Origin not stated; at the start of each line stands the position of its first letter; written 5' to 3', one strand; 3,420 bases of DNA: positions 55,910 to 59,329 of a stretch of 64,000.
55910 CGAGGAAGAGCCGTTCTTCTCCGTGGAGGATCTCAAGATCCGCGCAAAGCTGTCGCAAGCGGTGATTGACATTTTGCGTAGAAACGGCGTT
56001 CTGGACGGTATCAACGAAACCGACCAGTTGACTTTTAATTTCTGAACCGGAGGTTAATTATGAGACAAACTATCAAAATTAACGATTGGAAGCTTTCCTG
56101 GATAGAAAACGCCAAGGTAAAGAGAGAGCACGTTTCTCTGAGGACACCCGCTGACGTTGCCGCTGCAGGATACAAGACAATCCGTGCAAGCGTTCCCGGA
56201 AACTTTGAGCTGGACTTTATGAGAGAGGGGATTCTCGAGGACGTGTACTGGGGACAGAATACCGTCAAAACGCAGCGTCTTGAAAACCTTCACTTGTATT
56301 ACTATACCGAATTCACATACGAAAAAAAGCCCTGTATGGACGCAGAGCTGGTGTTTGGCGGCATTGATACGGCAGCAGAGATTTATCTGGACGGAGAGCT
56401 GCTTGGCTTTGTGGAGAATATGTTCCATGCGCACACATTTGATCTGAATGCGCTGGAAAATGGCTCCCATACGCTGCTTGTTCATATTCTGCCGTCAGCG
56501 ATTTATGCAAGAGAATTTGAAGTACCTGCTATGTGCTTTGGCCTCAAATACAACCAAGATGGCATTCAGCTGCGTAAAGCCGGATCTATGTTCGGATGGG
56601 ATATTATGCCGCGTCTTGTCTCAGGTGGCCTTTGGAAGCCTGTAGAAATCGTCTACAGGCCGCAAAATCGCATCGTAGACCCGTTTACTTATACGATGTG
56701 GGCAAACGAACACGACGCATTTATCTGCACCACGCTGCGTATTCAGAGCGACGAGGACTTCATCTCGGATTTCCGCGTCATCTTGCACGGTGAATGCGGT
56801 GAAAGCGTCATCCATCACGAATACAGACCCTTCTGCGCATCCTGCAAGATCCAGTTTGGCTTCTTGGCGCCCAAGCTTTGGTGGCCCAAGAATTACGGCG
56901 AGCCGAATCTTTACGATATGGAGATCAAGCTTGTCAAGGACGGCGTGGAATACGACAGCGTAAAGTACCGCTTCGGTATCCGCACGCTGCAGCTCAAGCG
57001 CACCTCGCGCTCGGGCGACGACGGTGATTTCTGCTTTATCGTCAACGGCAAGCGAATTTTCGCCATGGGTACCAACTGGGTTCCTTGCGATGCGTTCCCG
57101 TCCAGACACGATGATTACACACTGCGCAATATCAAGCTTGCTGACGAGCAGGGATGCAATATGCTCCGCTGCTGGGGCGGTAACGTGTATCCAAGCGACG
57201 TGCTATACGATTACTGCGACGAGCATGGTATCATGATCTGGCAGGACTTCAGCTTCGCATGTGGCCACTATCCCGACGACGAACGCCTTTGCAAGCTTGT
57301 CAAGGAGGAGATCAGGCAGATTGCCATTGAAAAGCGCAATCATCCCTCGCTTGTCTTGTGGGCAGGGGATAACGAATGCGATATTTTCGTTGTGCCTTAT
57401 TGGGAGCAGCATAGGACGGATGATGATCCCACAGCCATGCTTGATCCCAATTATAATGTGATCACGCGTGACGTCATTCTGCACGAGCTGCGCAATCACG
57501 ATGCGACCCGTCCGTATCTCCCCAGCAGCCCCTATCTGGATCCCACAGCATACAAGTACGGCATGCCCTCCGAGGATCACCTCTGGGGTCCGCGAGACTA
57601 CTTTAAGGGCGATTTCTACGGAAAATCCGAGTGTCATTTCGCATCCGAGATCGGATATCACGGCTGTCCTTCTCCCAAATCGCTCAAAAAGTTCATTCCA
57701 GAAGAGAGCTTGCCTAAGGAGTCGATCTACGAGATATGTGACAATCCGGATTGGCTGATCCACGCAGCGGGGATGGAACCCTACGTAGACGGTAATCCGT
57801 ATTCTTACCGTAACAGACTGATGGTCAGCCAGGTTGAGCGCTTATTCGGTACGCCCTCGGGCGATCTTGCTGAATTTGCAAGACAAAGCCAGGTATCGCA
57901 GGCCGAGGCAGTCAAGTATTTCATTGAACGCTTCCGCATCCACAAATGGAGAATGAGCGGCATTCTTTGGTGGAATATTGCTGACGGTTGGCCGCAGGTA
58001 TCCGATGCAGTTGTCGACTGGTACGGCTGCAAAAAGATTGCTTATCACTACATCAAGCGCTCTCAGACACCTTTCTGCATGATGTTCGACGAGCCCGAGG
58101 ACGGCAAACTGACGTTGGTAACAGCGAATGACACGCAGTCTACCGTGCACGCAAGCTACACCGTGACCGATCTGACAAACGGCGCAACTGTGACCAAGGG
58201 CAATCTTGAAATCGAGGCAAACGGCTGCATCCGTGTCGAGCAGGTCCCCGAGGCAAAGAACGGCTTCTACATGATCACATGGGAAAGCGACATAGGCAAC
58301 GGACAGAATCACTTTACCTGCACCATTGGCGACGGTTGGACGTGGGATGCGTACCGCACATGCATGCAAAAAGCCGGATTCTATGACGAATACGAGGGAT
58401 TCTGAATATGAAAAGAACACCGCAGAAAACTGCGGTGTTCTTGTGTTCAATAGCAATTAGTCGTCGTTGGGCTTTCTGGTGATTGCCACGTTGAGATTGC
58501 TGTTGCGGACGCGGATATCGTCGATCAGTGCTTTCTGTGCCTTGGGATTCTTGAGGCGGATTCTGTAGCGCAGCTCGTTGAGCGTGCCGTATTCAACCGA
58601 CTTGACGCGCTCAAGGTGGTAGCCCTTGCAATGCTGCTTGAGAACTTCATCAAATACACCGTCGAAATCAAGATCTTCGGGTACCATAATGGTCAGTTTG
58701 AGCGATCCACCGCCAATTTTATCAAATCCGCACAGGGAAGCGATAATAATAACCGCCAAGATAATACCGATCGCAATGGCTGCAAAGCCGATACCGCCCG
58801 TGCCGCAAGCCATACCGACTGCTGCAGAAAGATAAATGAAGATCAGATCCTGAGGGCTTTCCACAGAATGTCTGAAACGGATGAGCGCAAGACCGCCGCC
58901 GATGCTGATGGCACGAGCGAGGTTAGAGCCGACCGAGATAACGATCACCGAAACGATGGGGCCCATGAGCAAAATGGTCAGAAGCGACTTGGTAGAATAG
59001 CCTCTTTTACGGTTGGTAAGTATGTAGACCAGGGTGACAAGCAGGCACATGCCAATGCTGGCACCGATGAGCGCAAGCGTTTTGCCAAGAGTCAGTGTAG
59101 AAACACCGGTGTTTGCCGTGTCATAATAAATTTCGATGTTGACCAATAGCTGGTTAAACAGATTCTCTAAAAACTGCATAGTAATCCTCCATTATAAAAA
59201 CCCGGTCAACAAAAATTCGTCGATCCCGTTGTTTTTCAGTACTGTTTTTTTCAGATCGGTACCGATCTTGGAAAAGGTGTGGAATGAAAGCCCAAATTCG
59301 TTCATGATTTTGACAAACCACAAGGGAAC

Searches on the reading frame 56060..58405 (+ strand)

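Call 53: search_protein_families(library=pfam, proteins=[window:56060-58405:+], max_evalue=0.001)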
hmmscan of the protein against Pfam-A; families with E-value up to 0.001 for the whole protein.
window:56060-58405:+ (781 aa): 4 families
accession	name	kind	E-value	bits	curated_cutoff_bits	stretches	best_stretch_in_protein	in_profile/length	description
PF22666.2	Glyco_hydro_2_N2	-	5.3e-28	98.6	27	1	39-193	10-167/167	Glycosyl hydrolase 2 galactose-binding domain-like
PF00703.27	Glyco_hydro_2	-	1.7e-11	45.3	23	1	204-308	2-109/109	Glycosyl hydrolases family 2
PF02836.23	Glyco_hydro_2_C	-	2.2e-05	24.2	21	1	326-450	8-141/302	Glycosyl hydrolases family 2, TIM barrel domain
PF02837.24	Glyco_hydro_2_N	-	0.00075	19.9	28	0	43-144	34-134/169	Glycosyl hydrolases family 2, sugar binding domain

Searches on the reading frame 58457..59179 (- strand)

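Call 53: search_protein_families(library=pfam, proteins=[window:58457-59179:-], max_evalue=0.001)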
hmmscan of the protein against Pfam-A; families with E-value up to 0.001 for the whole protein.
window:58457-59179:- (240 aa): 1 family
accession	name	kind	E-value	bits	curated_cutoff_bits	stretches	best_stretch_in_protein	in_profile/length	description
PF16316.10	DUF4956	-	1e-07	32.3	30.6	1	42-195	3-159/169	Domain of unknown function (DUF4956)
